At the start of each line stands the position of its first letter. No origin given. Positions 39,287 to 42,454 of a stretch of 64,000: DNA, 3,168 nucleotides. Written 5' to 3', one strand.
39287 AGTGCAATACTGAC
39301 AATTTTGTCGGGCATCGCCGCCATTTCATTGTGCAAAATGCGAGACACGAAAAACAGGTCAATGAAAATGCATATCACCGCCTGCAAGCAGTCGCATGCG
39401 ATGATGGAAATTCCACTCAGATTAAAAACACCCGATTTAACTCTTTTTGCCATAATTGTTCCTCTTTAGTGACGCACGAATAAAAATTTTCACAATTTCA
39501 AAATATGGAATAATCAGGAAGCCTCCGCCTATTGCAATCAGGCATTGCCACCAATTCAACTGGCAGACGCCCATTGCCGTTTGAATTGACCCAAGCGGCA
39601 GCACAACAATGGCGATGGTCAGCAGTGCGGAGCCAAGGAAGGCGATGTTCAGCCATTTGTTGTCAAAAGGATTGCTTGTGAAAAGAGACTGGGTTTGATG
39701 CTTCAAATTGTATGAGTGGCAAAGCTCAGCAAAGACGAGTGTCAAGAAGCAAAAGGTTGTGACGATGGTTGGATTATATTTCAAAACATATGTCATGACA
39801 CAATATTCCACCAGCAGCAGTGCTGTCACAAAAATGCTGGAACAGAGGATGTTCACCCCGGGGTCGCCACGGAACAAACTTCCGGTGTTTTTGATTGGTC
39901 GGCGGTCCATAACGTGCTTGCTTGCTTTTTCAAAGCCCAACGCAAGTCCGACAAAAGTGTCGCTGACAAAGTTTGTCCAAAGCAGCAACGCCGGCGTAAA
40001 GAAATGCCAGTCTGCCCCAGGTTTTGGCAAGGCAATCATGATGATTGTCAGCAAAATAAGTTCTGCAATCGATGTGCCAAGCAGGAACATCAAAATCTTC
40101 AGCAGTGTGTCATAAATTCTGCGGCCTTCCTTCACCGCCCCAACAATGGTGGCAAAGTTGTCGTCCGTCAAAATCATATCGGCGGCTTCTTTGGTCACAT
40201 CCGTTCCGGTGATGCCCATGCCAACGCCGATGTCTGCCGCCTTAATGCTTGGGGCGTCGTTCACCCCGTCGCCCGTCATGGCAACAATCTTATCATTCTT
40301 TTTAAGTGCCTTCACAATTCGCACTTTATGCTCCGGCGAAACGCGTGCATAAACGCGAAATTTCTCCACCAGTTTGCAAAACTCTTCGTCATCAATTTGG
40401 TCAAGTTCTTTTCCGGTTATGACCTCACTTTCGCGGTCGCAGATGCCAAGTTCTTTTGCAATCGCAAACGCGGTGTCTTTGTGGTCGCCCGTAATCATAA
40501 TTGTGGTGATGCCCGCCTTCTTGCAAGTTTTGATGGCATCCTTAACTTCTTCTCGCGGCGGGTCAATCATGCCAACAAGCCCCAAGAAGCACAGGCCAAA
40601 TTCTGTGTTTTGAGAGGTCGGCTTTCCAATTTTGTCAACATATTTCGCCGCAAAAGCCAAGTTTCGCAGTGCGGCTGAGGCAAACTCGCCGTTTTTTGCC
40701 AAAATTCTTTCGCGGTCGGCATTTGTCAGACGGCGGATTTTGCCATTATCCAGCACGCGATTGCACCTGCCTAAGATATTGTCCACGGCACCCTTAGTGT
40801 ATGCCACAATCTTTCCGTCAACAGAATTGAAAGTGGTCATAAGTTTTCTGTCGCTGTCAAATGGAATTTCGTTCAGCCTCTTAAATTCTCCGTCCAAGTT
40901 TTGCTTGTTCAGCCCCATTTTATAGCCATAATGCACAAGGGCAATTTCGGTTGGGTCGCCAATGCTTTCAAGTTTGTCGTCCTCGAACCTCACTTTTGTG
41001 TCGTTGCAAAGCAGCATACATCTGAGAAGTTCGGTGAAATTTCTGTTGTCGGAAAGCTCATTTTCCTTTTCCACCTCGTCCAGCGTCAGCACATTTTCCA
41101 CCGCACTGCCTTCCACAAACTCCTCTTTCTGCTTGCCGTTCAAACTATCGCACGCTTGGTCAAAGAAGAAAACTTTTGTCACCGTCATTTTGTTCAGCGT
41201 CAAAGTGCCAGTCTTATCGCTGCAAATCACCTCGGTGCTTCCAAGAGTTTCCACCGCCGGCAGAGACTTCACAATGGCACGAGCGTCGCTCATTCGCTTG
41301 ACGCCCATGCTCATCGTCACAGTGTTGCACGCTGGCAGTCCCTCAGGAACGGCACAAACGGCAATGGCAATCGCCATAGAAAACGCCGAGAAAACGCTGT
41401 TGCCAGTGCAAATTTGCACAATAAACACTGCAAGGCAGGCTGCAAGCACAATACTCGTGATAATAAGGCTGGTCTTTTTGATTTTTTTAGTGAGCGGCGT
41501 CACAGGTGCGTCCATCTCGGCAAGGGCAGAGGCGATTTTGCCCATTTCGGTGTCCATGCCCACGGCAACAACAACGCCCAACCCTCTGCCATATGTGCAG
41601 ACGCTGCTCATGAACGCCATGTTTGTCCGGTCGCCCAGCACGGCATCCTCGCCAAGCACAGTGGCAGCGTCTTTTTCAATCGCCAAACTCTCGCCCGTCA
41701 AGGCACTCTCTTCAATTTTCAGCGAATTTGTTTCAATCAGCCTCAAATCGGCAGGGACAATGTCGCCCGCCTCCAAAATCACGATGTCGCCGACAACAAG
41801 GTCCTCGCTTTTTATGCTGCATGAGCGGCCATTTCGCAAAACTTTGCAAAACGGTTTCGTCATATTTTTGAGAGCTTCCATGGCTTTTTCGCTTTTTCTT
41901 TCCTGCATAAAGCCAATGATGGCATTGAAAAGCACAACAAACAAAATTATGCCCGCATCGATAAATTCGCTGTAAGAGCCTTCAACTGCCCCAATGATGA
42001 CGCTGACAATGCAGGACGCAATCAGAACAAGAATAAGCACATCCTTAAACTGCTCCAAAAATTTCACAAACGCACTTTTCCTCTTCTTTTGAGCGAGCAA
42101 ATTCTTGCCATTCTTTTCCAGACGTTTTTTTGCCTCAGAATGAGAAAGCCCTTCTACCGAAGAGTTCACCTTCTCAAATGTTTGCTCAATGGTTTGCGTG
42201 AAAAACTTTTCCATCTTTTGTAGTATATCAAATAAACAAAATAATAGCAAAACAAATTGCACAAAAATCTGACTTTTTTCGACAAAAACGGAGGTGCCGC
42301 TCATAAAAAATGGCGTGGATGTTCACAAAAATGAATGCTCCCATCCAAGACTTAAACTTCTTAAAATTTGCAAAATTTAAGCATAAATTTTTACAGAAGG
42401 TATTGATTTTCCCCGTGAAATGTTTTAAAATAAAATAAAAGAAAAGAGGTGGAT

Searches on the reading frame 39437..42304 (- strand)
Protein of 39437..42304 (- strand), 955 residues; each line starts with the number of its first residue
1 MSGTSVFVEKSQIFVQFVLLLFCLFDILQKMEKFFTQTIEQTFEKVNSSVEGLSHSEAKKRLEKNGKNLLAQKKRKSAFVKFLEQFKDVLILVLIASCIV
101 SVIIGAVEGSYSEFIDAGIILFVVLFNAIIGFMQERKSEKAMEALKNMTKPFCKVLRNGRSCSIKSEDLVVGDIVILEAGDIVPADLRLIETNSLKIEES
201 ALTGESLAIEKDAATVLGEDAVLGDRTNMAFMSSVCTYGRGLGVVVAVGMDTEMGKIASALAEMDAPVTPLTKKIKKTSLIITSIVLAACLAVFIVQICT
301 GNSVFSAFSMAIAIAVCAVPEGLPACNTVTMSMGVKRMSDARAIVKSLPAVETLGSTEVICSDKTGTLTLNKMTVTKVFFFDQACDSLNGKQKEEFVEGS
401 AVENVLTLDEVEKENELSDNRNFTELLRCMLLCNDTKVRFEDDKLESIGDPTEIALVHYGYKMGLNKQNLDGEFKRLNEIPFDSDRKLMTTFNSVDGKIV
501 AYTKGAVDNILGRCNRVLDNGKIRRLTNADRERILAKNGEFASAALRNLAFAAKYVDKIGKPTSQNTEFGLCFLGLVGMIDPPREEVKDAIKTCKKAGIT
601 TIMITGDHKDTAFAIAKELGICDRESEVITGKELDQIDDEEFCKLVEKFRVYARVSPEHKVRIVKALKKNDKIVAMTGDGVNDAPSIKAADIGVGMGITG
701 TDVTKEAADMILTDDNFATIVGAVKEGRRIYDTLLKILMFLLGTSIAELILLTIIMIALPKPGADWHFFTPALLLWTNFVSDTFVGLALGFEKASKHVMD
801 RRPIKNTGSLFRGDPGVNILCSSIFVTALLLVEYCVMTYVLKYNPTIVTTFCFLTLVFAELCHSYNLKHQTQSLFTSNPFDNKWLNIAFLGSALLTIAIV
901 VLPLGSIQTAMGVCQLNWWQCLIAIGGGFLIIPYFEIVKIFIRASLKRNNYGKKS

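Call 41: search_protein_families(library=pfam, proteins=[window:39437-42304:-], max_evalue=0.001)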
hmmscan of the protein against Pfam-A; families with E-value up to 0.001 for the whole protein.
window:39437-42304:- (955 aa): 7 families
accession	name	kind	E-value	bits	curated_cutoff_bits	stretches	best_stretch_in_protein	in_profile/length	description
PF00122.25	E1-E2_ATPase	-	5.8e-50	169.8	28.1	1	148-339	2-179/181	E1-E2 ATPase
PF00689.26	Cation_ATPase_C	-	2.9e-36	125.3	27.3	1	768-941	3-175/175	Cation transporting ATPase, C-terminus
PF13246.12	Cation_ATPase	-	3.7e-24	85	21.7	1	432-516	2-90/91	Cation transport ATPase (P-type)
PF00702.32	Hydrolase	-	3.3e-19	70.5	26.4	1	564-691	78-191/191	haloacid dehalogenase-like hydrolase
PF00690.31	Cation_ATPase_N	-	2.3e-18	66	20.4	1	36-101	3-69/69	Cation transporter/ATPase, N-terminus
PF08282.18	Hydrolase_3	-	6.4e-05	23.2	20.9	0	663-716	195-247/255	haloacid dehalogenase-like hydrolase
PF12710.13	HAD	-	0.00015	22.7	27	1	584-685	87-186/189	haloacid dehalogenase-like hydrolase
